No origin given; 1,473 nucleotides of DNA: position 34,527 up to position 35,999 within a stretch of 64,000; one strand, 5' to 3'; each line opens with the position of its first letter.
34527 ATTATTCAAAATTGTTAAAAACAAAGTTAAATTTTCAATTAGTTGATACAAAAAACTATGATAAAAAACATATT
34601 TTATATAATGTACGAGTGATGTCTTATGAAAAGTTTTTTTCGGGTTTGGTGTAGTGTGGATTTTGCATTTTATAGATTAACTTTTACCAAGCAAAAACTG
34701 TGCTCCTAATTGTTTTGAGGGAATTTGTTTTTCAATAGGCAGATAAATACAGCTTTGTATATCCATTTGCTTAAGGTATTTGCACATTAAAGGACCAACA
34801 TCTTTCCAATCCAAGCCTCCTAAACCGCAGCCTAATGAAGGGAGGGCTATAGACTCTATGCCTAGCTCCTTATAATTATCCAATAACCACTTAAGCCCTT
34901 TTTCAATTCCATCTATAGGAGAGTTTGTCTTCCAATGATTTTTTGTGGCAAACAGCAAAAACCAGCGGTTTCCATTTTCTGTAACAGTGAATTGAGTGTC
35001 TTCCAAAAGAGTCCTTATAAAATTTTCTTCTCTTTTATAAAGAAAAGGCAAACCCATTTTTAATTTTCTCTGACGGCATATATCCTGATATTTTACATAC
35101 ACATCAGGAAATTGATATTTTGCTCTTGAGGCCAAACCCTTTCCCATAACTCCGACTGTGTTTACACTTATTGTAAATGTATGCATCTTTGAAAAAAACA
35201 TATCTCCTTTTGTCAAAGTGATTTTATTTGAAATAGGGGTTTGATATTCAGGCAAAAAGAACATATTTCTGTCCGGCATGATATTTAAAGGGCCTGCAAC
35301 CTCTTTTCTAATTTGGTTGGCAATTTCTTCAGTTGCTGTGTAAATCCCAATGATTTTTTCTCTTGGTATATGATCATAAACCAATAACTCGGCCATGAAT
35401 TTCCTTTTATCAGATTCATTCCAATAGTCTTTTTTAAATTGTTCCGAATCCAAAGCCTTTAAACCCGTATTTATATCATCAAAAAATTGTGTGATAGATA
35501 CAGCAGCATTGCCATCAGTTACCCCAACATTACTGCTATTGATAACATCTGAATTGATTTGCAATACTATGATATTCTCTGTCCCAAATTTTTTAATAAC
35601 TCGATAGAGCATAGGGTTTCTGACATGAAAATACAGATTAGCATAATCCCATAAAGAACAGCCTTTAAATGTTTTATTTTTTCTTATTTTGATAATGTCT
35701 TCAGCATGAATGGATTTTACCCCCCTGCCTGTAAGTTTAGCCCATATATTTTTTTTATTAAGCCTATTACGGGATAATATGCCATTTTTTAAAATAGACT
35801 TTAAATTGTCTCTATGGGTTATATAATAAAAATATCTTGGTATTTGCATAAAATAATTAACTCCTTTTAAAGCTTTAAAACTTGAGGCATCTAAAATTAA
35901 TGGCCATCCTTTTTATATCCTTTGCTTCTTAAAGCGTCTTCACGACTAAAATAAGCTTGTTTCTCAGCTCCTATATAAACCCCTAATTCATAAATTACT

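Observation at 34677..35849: DarT toxin and DarG macrodomain antitoxin fused in one 390-aa polypeptide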

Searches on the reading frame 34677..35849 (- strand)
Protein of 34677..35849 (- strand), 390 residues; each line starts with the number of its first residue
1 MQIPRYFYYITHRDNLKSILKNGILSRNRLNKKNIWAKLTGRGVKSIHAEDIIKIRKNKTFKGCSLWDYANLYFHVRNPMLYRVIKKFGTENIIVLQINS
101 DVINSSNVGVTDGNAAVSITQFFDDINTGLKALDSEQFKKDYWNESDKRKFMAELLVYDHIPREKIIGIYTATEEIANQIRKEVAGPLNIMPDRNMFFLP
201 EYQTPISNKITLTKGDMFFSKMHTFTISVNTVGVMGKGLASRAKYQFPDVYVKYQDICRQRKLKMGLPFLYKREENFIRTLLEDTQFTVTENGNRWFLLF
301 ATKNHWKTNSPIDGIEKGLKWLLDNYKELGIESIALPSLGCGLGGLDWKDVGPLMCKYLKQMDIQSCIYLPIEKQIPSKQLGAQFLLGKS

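Call 3: search_protein_families(library=pfam, proteins=[window:34677-35849:-], max_evalue=0.01)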
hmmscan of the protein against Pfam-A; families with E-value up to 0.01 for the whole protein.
window:34677-35849:- (390 aa): 2 families
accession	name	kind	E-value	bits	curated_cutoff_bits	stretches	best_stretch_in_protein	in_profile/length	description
PF14487.12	DarT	-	9.6e-41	140.2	22.5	1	8-197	1-200/201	ssDNA thymidine ADP-ribosyltransferase, DarT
PF01661.27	Macro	-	2.5e-09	37.6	22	1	302-352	65-115/118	Macro domain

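Call 4: search_protein_families(library=padloc, proteins=[window:34677-35849:-], max_evalue=0.01)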
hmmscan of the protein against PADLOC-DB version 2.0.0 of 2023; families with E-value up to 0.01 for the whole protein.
window:34677-35849:- (390 aa): 2 families
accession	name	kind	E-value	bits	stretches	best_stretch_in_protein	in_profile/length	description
PDLC02990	DarG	-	3.8e-46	156.1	1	210-375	2-149/329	-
PDLC02991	DarT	-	6.9e-40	135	1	4-186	9-184/196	-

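Call 8: search_solved_structures(query=window:34677-35849:-, max_evalue=0.01, show_alignments=4)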
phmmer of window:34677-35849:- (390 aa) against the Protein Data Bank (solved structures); distinct sequences matched with E-value up to 0.01: 12.
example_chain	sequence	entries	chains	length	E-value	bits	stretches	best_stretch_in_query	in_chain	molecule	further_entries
7omu_AAA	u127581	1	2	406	1.2e-106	360.1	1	5-387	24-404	Macro domain-containing protein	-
5m31_A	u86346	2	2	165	1.3e-21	80.2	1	212-374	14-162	Appr-1-p processing domain protein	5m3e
5m3i_A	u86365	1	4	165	6.4e-21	77.9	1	209-371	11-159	RNase III inhibitor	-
7omv_AAA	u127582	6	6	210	1.1e-08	37.6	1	4-181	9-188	DarT domain-containing protein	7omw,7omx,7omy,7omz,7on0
2l8r_A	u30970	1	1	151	1.4e-06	30.7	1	261-369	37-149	Uncharacterized protein C6orf130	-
4j5q_A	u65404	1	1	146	1.6e-06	30.5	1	262-369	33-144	O-acetyl-ADP-ribose deacetylase 1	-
2lgr_A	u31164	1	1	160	1.7e-06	30.4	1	262-369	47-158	Uncharacterized protein C6orf130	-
4j5r_A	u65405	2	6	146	2.1e-06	30.1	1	261-369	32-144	O-acetyl-ADP-ribose deacetylase 1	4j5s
2eee_A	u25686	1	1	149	2.6e-06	29.8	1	261-369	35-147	Uncharacterized protein C6orf130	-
7yk3_A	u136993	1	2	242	3.6e-06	29.3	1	8-180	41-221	DNA ADP-ribosyl transferase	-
8baq_A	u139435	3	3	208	0.00043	22.5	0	5-34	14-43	DarT ssDNA thymidine ADP-ribosyltransferase family protein | E. coli C7 DarT1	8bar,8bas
2dx6_A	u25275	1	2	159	0.0034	19.5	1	311-361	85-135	Hypothetical protein TTHA0132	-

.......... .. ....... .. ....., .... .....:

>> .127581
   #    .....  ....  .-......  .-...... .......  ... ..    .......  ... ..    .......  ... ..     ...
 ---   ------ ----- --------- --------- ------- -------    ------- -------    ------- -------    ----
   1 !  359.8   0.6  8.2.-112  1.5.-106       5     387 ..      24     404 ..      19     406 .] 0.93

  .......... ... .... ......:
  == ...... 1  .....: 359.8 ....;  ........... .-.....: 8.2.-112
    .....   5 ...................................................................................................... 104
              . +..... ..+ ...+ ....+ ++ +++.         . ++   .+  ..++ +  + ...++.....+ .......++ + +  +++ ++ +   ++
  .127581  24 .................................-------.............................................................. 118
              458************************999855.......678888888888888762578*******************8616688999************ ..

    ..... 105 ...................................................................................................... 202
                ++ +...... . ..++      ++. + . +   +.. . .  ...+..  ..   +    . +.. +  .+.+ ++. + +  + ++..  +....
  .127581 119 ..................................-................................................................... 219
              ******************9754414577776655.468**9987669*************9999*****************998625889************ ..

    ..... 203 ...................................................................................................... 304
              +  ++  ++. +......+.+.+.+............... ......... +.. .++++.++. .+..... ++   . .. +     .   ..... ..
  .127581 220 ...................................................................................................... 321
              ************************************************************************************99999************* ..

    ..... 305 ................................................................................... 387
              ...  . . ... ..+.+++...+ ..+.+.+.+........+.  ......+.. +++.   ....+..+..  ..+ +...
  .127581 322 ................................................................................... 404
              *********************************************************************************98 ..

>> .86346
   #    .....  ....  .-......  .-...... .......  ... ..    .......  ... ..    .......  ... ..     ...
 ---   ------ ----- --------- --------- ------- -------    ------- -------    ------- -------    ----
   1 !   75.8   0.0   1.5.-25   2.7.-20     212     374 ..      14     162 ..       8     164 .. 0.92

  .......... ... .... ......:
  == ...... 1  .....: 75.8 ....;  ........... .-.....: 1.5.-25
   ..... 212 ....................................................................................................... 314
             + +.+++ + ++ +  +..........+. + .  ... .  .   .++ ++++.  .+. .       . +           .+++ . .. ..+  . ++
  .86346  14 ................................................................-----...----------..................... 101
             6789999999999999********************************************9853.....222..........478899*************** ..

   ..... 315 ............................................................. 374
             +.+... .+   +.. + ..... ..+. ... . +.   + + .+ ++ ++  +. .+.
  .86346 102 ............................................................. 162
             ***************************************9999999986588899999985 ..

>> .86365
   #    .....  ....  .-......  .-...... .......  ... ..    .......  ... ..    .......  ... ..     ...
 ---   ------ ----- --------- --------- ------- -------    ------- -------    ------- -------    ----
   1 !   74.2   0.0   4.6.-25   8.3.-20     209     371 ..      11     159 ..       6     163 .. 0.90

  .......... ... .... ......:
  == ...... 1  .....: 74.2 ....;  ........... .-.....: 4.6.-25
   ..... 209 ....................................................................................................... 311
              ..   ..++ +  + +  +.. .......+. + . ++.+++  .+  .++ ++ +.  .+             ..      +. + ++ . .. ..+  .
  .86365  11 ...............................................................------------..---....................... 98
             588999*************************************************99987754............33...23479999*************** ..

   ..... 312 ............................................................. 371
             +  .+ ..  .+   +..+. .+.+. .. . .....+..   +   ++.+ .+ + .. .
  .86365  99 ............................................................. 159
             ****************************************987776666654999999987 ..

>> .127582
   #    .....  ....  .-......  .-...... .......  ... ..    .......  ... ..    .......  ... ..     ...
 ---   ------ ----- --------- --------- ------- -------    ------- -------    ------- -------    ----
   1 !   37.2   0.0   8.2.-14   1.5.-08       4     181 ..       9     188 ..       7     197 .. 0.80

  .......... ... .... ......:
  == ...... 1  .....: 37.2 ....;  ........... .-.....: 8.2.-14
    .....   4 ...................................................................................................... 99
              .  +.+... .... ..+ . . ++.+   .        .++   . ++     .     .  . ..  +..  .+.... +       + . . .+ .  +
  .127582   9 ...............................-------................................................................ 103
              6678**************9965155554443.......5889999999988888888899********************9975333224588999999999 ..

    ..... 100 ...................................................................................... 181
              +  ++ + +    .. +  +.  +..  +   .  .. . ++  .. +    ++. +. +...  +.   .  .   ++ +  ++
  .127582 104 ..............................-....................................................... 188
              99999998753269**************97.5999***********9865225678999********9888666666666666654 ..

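Call 9: find_homologous_proteins(query=window:34677-35849:-, max_evalue=0.00001)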
Query window:34677-35849:- (390 aa): 2494 proteins with E <= 0.00001 among 5715 candidates; the best 120 are listed.
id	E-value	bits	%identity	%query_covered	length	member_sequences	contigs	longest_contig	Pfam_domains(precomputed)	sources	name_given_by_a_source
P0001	4.3e-266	900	100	100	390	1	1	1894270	PF14487.13,PF01661.28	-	-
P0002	3.6e-200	683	76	99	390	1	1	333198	PF14487.13,PF01661.28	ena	-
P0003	6.8e-200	682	77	99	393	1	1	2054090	PF14487.13,PF01661.28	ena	-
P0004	2.4e-198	677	76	100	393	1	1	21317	PF14487.13,PF01661.28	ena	-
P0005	3.2e-198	676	75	100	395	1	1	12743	PF14487.13,PF01661.28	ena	-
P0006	2.6e-197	673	76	100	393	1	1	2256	PF14487.13,PF01661.28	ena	-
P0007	3.7e-197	673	75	100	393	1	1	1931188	PF14487.13,PF01661.28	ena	-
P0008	2.7e-196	670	76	99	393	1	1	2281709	PF14487.13,PF01661.28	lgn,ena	-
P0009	4.0e-194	663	75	99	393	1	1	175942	PF14487.13,PF01661.28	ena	-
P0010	4.8e-192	656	74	100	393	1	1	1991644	PF14487.13,PF01661.28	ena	-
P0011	2.6e-191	654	74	99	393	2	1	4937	PF14487.13,PF01661.28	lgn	-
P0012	3.1e-191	653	73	100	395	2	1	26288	PF14487.13,PF01661.28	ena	-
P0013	8.1e-191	652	74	100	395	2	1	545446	PF14487.13,PF01661.28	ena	-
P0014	3.6e-190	650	74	100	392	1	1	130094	PF14487.13,PF01661.28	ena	-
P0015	7.1e-190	649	74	100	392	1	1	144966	PF14487.13,PF01661.28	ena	-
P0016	7.7e-190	649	73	99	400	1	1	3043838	PF14487.13,PF01661.28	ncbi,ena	-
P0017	2.3e-189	647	74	99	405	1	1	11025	PF14487.13,PF01661.28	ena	-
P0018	1.0e-186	639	74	99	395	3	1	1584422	PF14487.13,PF01661.28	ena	-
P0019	6.3e-186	636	70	100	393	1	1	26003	PF14487.13,PF01661.28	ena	-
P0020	5.0e-184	630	71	100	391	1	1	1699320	PF14487.13,PF01661.28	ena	-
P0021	8.6e-182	622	69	99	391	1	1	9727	PF14487.13,PF01661.28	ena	-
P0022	3.3e-181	620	68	100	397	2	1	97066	PF14487.13,PF01661.28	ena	-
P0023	4.2e-181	620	71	99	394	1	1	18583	PF14487.13,PF01661.28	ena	-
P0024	6.7e-181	619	71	99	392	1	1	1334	PF14487.13,PF01661.28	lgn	-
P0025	7.4e-181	619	70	100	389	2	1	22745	PF14487.13,PF01661.28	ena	-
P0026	1.0e-180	619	69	99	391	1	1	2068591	PF14487.13,PF01661.28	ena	-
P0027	1.1e-180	619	70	100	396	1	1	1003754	PF14487.13,PF01661.28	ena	-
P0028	3.5e-180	617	70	99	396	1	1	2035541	PF14487.13,PF01661.28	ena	-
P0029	5.6e-180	616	69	99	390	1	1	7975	PF14487.13,PF01661.28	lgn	-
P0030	6.5e-180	616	70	100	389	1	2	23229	PF14487.13,PF01661.28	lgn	-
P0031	8.2e-180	616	69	99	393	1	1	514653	PF14487.13,PF01661.28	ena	-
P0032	9.7e-180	616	69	100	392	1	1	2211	PF14487.13,PF01661.28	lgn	-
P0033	1.2e-179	615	70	100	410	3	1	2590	PF14487.13,PF01661.28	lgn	-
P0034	1.5e-179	615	69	99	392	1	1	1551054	PF14487.13,PF01661.28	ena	-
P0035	2.8e-179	614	70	99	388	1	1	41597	PF14487.13,PF01661.28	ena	-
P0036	1.5e-178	612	68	100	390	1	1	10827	PF14487.13,PF01661.28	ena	-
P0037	1.3e-177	609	66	99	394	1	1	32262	PF14487.13,PF01661.28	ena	-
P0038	3.7e-177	607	68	100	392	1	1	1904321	PF14487.13,PF01661.28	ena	-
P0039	1.1e-176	606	68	100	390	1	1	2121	PF14487.13,PF01661.28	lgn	-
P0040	2.3e-176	605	68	100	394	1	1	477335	PF14487.13,PF01661.28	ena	-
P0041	4.7e-176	603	68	99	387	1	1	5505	PF14487.13,PF01661.28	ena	-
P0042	5.2e-176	603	67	99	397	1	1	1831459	PF14487.13,PF01661.28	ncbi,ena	-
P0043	1.3e-175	602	67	100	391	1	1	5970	PF14487.13,PF01661.28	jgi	-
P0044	1.7e-173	595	68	99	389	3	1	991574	PF14487.13,PF01661.28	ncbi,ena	-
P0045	2.4e-172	591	67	99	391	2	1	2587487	PF14487.13,PF01661.28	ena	-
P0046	3.9e-172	591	66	99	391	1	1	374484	PF14487.13,PF01661.28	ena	-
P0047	5.3e-172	590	67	99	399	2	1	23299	PF14487.13,PF01661.28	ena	-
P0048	6.5e-172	590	68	99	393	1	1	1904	PF14487.13,PF01661.28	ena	-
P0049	7.4e-172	590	67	99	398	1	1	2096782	PF14487.13,PF01661.28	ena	-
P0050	1.1e-171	589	65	99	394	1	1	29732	PF14487.13,PF01661.28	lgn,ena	-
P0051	1.6e-171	589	68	99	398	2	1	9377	PF14487.13,PF01661.28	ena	-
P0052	3.3e-171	588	66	99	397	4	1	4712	PF14487.13,PF01661.28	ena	-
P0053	3.9e-171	587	65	99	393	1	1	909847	PF14487.13,PF01661.28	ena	-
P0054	8.8e-171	586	67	99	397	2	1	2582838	PF14487.13,PF01661.28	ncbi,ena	-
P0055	3.9e-170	584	67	99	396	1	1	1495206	PF14487.13,PF01661.28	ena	-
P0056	8.7e-170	583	64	99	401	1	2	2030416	PF14487.13,PF01661.28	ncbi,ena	-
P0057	2.5e-169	581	66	99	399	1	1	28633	PF14487.13,PF01661.28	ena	-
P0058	1.8e-168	579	67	99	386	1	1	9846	PF14487.13,PF01661.28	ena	-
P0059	2.0e-168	578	66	99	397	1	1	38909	PF14487.13,PF01661.28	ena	-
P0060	2.7e-168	578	65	99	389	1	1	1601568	PF14487.13,PF01661.28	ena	-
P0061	2.8e-168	578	64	99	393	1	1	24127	PF14487.13,PF01661.28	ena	-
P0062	4.7e-168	577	66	99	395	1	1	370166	PF14487.13,PF01661.28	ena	-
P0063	6.3e-168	577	64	99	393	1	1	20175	PF14487.13,PF01661.28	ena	-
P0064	8.7e-168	576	66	99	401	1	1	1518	PF14487.13,PF01661.28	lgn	-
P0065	1.5e-167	576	64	99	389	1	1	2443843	PF14487.13,PF01661.28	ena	-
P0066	4.9e-167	574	63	99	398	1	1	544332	PF14487.13,PF01661.28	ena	-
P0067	5.0e-167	574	63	100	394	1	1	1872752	PF14487.13,PF01661.28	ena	-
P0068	1.8e-165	569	64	100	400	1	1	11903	PF14487.13,PF01661.28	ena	-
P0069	2.5e-165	568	64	100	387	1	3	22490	PF14487.13,PF01661.28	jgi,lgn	-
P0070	2.9e-164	565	63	100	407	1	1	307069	PF14487.13,PF01661.28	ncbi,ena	-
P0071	3.2e-164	565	64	99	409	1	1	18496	PF14487.13,PF01661.28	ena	-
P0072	3.7e-163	561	62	100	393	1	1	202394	PF14487.13,PF01661.28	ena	-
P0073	9.4e-163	560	64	99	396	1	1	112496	PF14487.13,PF01661.28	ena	-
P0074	1.6e-162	559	64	99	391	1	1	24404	PF14487.13,PF01661.28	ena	-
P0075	2.1e-162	559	63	100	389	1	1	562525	PF14487.13,PF01661.28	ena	-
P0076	4.4e-162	558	61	100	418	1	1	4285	PF14487.13,PF01661.28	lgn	-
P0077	1.7e-160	552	62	99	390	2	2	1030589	PF14487.13,PF01661.28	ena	-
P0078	2.3e-158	545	64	99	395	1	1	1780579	PF14487.13,PF01661.28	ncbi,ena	-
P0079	4.9e-158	544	62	99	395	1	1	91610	PF14487.13,PF01661.28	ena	-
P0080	8.4e-157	540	63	99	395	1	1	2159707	PF14487.13,PF01661.28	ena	-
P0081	8.7e-157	540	61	99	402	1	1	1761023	PF14487.13,PF01661.28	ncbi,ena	-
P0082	1.2e-156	540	59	99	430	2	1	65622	PF14487.13,PF01661.28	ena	-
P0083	1.3e-155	536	62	99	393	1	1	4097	PF14487.13,PF01661.28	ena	-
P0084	6.3e-155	534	61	99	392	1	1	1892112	PF14487.13,PF01661.28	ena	-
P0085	1.0e-154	533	62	99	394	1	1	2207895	PF14487.13,PF01661.28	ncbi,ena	-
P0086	4.6e-153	528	59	99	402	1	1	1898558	PF14487.13,PF01661.28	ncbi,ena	-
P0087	1.0e-149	517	61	99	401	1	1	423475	PF14487.13,PF01661.28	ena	-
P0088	1.3e-149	516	61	100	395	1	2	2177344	PF14487.13,PF01661.28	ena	-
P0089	3.1e-149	515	66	88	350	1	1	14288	PF14487.13,PF01661.28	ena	-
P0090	1.4e-141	490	65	83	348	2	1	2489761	PF14487.13,PF01661.28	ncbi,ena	-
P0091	5.9e-141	488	55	100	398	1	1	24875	PF14487.13,PF01661.28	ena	-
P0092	5.7e-131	455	55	99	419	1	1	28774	PF14487.13,PF01661.28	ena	-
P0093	1.4e-126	441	62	79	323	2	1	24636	PF14487.13,PF01661.28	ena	-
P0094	3.6e-126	439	53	99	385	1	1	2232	PF14487.13,PF01661.28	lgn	-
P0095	9.8e-126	438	53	99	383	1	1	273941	PF14487.13,PF01661.28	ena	-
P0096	2.8e-124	433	53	100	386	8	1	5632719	PF14487.13,PF01661.28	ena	-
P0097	6.7e-124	432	53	99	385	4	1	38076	PF14487.13,PF01661.28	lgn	-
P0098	1.6e-123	431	53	99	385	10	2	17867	PF14487.13,PF01661.28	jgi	-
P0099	2.2e-123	430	53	99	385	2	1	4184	PF14487.13,PF01661.28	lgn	-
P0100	4.7e-121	422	52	100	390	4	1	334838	PF14487.13,PF01661.28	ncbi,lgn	-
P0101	1.5e-119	418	52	98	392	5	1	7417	PF14487.13,PF01661.28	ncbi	-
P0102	1.7e-118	414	51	98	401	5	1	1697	PF14487.13,PF01661.28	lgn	-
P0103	6.6e-118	412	50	99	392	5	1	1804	PF14487.13,PF01661.28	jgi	jgi:O-acetyl-ADP-ribose deacetylase (regulator of RNase III)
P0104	3.0e-117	410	50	99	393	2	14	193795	PF14487.13,PF01661.28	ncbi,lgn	-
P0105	3.0e-117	410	51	98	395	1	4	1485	PF14487.13,PF01661.28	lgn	-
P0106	9.5e-117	408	51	99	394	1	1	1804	PF14487.13,PF01661.28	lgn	-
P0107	2.3e-116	407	50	98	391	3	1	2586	PF14487.13,PF01661.28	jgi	-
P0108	2.7e-116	407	49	99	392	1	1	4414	PF14487.13,PF01661.28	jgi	jgi:O-acetyl-ADP-ribose deacetylase (regulator of RNase III)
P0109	3.7e-116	406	51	99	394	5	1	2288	PF14487.13,PF01661.28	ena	-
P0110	7.2e-116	405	50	98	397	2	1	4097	PF14487.13,PF01661.28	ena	-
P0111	8.8e-116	405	52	98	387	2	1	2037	PF14487.13,PF01661.28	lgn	-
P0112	1.4e-115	404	50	98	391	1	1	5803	PF14487.13,PF01661.28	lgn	-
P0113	1.6e-115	404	48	98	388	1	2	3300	PF14487.13,PF01661.28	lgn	-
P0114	1.7e-115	404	48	99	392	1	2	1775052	PF14487.13,PF01661.28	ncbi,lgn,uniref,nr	ncbi:Appr-1-p processing protein [Nitrosopumilus zosterae]|uniref:Appr-1-p processing protein n=1 Ta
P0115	5.7e-115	402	51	98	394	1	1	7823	PF14487.13,PF01661.28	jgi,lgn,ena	-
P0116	6.0e-115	402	51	98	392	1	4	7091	PF14487.13,PF01661.28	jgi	-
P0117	6.7e-115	402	50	98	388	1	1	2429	PF14487.13,PF01661.28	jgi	jgi:O-acetyl-ADP-ribose deacetylase (regulator of RNase III)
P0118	1.0e-114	402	50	98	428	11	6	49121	PF14487.13,PF01661.28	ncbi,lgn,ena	-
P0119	2.3e-114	400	47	99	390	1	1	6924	PF14487.13,PF01661.28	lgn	-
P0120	3.8e-114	400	49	98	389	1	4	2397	PF14487.13,PF01661.28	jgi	jgi:hypothetical protein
